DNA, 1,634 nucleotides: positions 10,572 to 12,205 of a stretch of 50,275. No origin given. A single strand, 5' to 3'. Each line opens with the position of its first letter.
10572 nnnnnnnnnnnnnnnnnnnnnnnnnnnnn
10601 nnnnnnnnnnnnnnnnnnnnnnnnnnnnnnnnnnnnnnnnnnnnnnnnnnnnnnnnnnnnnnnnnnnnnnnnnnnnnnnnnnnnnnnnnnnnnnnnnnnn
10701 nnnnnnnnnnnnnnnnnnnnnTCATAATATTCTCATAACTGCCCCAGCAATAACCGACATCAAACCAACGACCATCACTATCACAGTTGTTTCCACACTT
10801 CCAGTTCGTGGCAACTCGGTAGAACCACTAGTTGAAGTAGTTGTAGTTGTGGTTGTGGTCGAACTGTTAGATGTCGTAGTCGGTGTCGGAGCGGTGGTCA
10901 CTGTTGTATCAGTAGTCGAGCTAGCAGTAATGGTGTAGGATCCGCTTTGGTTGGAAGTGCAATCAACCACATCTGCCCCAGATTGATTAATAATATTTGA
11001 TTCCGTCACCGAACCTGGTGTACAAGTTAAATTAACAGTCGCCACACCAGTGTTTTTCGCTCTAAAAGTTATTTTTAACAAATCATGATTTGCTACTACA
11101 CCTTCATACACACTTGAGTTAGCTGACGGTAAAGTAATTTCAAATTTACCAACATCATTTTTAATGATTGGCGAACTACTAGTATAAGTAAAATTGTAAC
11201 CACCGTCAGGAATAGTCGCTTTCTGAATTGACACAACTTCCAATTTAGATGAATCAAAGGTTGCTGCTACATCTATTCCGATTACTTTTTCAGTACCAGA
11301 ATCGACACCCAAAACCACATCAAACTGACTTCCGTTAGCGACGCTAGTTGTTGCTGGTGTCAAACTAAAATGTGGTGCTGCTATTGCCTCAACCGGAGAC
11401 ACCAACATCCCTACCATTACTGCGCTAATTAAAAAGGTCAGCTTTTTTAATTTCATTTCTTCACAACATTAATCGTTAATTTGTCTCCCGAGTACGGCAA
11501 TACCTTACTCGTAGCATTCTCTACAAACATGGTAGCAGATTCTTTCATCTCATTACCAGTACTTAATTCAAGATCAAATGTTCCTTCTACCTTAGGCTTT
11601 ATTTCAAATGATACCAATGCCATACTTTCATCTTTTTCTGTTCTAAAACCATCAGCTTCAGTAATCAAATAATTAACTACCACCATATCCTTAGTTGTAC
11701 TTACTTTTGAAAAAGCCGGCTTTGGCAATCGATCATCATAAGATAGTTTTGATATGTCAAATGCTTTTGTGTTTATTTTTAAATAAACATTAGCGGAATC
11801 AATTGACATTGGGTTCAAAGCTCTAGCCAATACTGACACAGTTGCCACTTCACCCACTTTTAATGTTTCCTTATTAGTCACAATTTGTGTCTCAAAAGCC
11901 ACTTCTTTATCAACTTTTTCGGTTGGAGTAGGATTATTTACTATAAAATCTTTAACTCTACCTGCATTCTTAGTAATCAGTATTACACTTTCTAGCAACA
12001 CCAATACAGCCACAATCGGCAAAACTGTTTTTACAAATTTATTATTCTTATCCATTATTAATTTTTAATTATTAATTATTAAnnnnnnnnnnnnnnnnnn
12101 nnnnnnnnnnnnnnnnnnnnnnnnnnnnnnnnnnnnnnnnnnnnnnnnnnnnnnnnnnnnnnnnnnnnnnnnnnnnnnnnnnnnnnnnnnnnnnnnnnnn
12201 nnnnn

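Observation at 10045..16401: Cohesin-dockerin-LPXTG surface-assembly operon with non-enzymatic, cysteine-rich cargo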

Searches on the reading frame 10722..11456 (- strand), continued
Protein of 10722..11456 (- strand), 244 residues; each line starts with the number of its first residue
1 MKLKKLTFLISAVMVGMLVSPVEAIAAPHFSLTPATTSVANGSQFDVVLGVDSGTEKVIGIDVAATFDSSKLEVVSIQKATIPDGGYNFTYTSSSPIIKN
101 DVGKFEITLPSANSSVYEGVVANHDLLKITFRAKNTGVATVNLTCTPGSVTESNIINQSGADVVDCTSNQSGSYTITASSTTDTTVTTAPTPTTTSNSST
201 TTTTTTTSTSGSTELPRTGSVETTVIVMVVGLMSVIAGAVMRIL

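Call 75: find_encoding_contigs(protein=P0078, flank=8000, max_places=1)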
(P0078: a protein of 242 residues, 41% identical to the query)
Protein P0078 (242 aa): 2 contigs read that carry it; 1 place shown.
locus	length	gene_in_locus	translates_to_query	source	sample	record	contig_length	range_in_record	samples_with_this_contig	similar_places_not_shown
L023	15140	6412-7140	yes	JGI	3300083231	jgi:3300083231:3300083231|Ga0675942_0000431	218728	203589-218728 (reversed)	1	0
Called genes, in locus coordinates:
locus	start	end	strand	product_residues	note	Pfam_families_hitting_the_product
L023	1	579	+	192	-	?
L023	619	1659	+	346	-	PF02163:Peptidase_M50, PF00595:PDZ (faint), PF13180:PDZ_2, PF17820:PDZ_6 (weak)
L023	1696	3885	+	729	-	-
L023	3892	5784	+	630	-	-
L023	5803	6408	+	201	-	-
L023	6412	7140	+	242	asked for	-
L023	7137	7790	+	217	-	PF16656:Pur_ac_phosph_N (weak), PF00404:Dockerin_1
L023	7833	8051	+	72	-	PF01165:Ribosomal_S21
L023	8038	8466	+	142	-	PF09424:YqeY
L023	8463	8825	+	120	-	PF02130:YbeY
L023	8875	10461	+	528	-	PF13177:DNA_pol3_delta2, PF00004:AAA, PF07728:AAA_5 (weak), PF13401:AAA_22 (faint), PF20964:DnaX_C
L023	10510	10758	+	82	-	-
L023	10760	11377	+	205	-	PF21176:RecR_HhH, PF02132:RecR_ZnF (faint), PF01751:Toprim, PF13662:Toprim_4, PF21175:RecR_C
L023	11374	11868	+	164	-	-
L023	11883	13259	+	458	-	PF01406:tRNA-synt_1e, PF09334:tRNA-synt_1g (weak), PF23493:CysS_C (weak)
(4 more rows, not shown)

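Call 76: find_encoding_contigs(protein=P0077, flank=8000, max_places=1)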
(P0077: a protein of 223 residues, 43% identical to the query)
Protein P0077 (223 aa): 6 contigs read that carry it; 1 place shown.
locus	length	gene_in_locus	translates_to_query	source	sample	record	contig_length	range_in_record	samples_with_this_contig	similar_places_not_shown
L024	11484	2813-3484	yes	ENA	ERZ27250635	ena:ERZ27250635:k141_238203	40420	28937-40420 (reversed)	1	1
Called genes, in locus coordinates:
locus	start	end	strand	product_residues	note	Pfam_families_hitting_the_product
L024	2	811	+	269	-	?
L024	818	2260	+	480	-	-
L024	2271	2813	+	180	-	-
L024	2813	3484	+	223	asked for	PF00963:Cohesin (weak)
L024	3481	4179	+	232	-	PF16656:Pur_ac_phosph_N (weak), PF00404:Dockerin_1 (faint)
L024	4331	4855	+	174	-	PF09424:YqeY, PF02637:GatB_Yqey (weak)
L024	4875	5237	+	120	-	PF02130:YbeY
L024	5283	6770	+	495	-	PF13177:DNA_pol3_delta2, PF00004:AAA, PF07728:AAA_5 (faint), PF13401:AAA_22 (faint), PF20964:DnaX_C (weak)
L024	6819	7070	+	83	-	-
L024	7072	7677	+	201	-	PF21176:RecR_HhH, PF01751:Toprim, PF13662:Toprim_4, PF21175:RecR_C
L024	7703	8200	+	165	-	-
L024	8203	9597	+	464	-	PF00133:tRNA-synt_1 (faint), PF01406:tRNA-synt_1e, PF09334:tRNA-synt_1g (faint)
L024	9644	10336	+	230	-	-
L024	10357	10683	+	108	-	-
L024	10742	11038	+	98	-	PF01250:Ribosomal_S6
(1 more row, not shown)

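Call 77: find_encoding_contigs(protein=P0066, flank=8000, max_places=1)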
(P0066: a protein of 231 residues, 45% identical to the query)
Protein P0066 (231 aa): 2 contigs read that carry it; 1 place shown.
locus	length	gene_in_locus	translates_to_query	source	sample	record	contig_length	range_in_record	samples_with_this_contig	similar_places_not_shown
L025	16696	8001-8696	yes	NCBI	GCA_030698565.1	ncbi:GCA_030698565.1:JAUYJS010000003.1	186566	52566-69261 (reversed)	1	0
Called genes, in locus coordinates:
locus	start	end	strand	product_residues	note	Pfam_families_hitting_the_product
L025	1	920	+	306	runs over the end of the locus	PF00318:Ribosomal_S2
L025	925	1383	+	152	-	PF00889:EF_TS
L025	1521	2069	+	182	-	-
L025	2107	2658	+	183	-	PF01765:RRF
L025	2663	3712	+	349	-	PF02163:Peptidase_M50, PF13180:PDZ_2, PF17820:PDZ_6 (weak)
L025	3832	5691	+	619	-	-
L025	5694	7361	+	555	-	-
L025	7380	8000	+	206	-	-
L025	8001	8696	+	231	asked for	-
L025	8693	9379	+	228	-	PF00404:Dockerin_1 (faint), PF16656:Pur_ac_phosph_N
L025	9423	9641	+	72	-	PF01165:Ribosomal_S21 (weak)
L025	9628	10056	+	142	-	PF09424:YqeY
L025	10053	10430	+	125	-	PF02130:YbeY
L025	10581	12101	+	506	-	PF13177:DNA_pol3_delta2, PF13401:AAA_22 (weak), PF00004:AAA, PF07728:AAA_5 (faint), PF20964:DnaX_C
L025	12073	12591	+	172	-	PF00565:SNase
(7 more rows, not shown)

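Call 85: find_related_loci(query=A1, collection=metagenome_contigs, flank=8000)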
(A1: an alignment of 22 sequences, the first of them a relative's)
Query A1 (244 aa) in metagenome_contigs; peptide patterns used: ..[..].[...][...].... (x = any residue, [..] = any of these).
85 stretches matched a pattern; 59 encode a relative of the query (tblastn E <= 1e-3); 59 distinct loci.
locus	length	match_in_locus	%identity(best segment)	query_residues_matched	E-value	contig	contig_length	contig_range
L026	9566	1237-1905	61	1-235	5e-79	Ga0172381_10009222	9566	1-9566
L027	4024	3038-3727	53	1-244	2e-76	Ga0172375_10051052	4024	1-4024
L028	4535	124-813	53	1-244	5e-76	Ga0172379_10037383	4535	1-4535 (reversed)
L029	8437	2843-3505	56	18-244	4e-71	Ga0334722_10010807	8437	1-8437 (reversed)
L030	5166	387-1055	52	1-239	4e-71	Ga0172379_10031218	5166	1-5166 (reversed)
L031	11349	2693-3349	51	1-235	2e-67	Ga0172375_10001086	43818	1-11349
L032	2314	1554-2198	51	18-242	8e-68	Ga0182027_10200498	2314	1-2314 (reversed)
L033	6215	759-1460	51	1-242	3e-66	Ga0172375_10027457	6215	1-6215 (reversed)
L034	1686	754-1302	57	1-183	7e-68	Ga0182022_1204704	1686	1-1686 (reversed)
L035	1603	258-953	48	1-244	5e-67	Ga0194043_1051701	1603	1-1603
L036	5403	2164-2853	47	1-244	9e-62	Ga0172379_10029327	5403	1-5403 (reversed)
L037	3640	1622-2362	48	2-244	4e-60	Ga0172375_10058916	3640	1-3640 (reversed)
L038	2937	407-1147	48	2-244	3e-60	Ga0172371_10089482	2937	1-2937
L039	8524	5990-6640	46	9-237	4e-55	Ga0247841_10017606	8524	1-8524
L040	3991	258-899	44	8-237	1e-53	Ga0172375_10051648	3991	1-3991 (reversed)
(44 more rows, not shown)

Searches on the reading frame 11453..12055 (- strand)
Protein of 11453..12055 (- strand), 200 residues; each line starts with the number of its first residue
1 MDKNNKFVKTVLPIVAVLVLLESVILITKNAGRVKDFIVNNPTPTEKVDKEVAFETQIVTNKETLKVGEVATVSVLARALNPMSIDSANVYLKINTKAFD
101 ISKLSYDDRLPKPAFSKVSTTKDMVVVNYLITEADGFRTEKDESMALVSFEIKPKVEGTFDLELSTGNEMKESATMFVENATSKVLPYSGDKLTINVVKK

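Call 3: search_protein_families(library=pfam, proteins=[window:11453-12055:-], max_evalue=1)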
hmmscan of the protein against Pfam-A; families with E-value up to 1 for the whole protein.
window:11453-12055:- (200 aa): 0 families

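Call 4: search_protein_families(library=ncbifam, proteins=[window:11453-12055:-], max_evalue=1)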
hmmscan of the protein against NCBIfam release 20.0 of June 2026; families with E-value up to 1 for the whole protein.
window:11453-12055:- (200 aa): 1 family
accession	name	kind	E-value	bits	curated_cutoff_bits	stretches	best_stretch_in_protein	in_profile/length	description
TIGR02896.1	spore_III_AF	equivalog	0.052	13.9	61.3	1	5-58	30-79/106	stage III sporulation protein AF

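Call 27: search_solved_structures(query=A2, max_evalue=10, show_alignments=1)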
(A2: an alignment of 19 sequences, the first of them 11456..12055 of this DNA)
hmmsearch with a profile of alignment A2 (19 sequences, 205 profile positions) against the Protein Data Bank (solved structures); distinct sequences matched with E-value up to 10: 5.
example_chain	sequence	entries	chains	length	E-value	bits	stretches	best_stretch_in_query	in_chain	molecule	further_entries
4ums_A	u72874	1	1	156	0.12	15.6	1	62-168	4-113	CELLULOSOMAL ANCHORING SCAFFOLDIN B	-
5lxv_A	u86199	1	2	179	0.22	14.7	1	62-114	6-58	Scaffoldin C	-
3kcp_A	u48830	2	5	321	0.25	14.5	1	61-142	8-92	Cellulosomal-scaffolding protein A | Cellulosome anchoring protein cohesin region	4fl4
6v3p_C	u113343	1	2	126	0.27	14.4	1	56-104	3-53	IgA FC receptor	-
3ul4_A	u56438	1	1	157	0.29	14.4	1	62-144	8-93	Cellulosome-anchoring protein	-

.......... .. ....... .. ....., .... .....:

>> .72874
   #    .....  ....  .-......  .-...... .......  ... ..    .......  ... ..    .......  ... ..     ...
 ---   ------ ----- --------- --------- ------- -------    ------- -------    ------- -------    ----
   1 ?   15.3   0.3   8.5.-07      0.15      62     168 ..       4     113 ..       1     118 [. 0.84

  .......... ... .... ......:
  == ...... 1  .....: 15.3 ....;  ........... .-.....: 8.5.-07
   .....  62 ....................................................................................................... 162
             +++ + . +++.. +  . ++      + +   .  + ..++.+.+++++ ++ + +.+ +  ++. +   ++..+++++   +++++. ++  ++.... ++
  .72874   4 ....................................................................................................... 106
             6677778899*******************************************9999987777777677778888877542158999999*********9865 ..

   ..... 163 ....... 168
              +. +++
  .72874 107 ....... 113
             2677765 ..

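Call 29: find_homologous_proteins(query=window:11456-12055:-)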
Query window:11456-12055:- (200 aa): 26 proteins with E <= 0.001 among 849 candidates.
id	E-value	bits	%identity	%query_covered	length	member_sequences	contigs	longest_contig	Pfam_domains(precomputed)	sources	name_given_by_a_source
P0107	1.1e-117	408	100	100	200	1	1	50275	-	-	-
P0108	1.5e-46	176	47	98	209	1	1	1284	PF00963.25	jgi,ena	-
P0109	2.7e-46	176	49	76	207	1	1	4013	-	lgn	-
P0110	1.1e-45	174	47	98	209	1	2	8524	-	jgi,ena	-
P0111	4.1e-44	169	48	100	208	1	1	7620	-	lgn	-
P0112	7.3e-44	168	46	94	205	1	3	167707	-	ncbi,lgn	-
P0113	2.8e-43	166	46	100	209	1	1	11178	-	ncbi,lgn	-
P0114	5.0e-43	165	45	97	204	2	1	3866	-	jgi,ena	-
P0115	6.7e-43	165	45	99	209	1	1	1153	-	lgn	-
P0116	3.2e-42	162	48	100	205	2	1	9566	-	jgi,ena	-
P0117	6.1e-42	161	43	88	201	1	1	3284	-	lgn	-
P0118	4.0e-41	159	45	99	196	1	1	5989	-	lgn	-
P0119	4.7e-41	159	45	99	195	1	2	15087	-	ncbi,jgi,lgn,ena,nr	ncbi:MAG TPA: hypothetical protein PK370_02235 [Candidatus Woesebacteria bacterium]|nr:hypothetical 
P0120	5.1e-41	158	46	97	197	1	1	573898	-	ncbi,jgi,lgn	ncbi:MAG: hypothetical protein WC841_02925 [Candidatus Shapirobacteria bacterium]|jgi:hypothetical p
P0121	1.4e-40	157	45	99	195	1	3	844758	-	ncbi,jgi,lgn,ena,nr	ncbi:MAG TPA: hypothetical protein PK639_03200 [Candidatus Woesebacteria bacterium]|nr:hypothetical 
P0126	3.4e-38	149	44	100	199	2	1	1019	PF00963.25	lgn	-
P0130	3.9e-36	143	41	91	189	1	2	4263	PF00963.25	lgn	-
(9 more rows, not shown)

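Call 47: predict_structure(alignment_id=A4)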
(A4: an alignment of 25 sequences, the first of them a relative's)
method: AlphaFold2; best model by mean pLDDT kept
length: 200 residues; sequences in the alignment: 25
mean_pLDDT: 83.2   pTM: 0.70
mean pLDDT of the five models: 83.2, 82.4, 82.1, 81.5, 80.8
residues with pLDDT >= 90: 134; 70-90: 14; 50-70: 27; < 50: 25
segments of 3 or more residues with pLDDT < 50: 29-48
pLDDT, mean of each block of 10 residues (from residue 1): 54 66 49 34 43 96 96 98 96 97 97 97 96 94 97 98 83 86 91 95
secondary structure, 60 per line:
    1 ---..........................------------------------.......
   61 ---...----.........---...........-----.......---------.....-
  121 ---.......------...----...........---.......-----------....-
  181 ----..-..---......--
elements in order: H4-29 E54-60 E64-66 E71-79 E83-93 E99-105 E115-119 E124-130 E137-139 E144-154 E158-164 E176-179 E193-198

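Call 51: fold_search(model_id=the predicted structure, library=pdb)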
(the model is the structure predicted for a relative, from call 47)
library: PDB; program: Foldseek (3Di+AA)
matches with E <= 10: 1997; with E <= 0.001: 120
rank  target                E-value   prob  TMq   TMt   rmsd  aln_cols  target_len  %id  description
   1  6kgf_C                8.4e-09  1.00  0.55  0.73   3.3       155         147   11  Crystal structure of CaDoc0917(R16D)-CaCohA2 complex at pH 8.2 (released 2020-07-08)
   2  4dh2_A                1.0e-08  1.00  0.57  0.71   5.5       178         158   12  Crystal structure of Coh-OlpC(Cthe_0452)-Doc435(Cthe_0435) complex: A novel type I Cohesin-Dockerin complex from Clost (released 2012-11-28)
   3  4ums                  1.2e-08  1.00  0.56  0.71   3.3       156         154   12  The crystal structure of the seventh ScaB type I cohesin from Pseudobacteroides cellulosolvens (released 2015-05-06)
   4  4dh2_C                1.2e-08  1.00  0.58  0.73   4.9       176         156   11  Crystal structure of Coh-OlpC(Cthe_0452)-Doc435(Cthe_0435) complex: A novel type I Cohesin-Dockerin complex from Clost (released 2012-11-28)
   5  6kge_A                1.6e-08  1.00  0.55  0.74   3.3       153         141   12  Crystal structure of CaDoc0917(R16D)-CaCohA2 complex at pH 5.5 (released 2020-07-08)
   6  6kgc_A                1.9e-08  1.00  0.57  0.77   3.0       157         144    9  Crystal structure of CaDoc0917(R49D)-CaCohA2 complex at pH 5.4 (released 2020-07-08)
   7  6kgf_A                2.5e-08  1.00  0.55  0.73   3.3       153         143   12  Crystal structure of CaDoc0917(R16D)-CaCohA2 complex at pH 8.2 (released 2020-07-08)
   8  5lxv_A                2.8e-08  1.00  0.55  0.63   4.3       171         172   14  Crystal structure of Ruminococcus flavefaciens scaffoldin C cohesin in complex with a dockerin from an uncharacterized (released 2016-10-19)
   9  5lxv_C                3.4e-08  1.00  0.54  0.61   4.4       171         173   15  Crystal structure of Ruminococcus flavefaciens scaffoldin C cohesin in complex with a dockerin from an uncharacterized (released 2016-10-19)
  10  1g1k_A                3.8e-08  1.00  0.56  0.76   3.1       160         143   11  COHESIN MODULE FROM THE CELLULOSOME OF CLOSTRIDIUM CELLULOLYTICUM (released 2000-11-22)
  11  6kgd_A                5.5e-08  1.00  0.58  0.77   2.9       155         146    9  Crystal structure of CaDoc0917(R49D)-CaCohA2 complex at pH 8.0 (released 2020-07-08)
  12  2vn5_A                5.8e-08  1.00  0.54  0.73   3.1       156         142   12  The Clostridium cellulolyticum dockerin displays a dual binding mode for its cohesin partner (released 2008-05-20)
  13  2vn5_C                6.5e-08  1.00  0.56  0.73   3.1       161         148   11  The Clostridium cellulolyticum dockerin displays a dual binding mode for its cohesin partner (released 2008-05-20)
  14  2ccl_A                6.5e-08  1.00  0.54  0.70   3.5       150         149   11  THE S45A, T46A MUTANT OF THE TYPE I COHESIN-DOCKERIN COMPLEX FROM THE CELLULOSOME OF CLOSTRIDIUM THERMOCELLUM (released 2007-02-13)
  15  2vn6_A                7.3e-08  1.00  0.57  0.73   3.3       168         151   11  The Clostridium cellulolyticum dockerin displays a dual binding mode for its cohesin partner (released 2008-05-13)
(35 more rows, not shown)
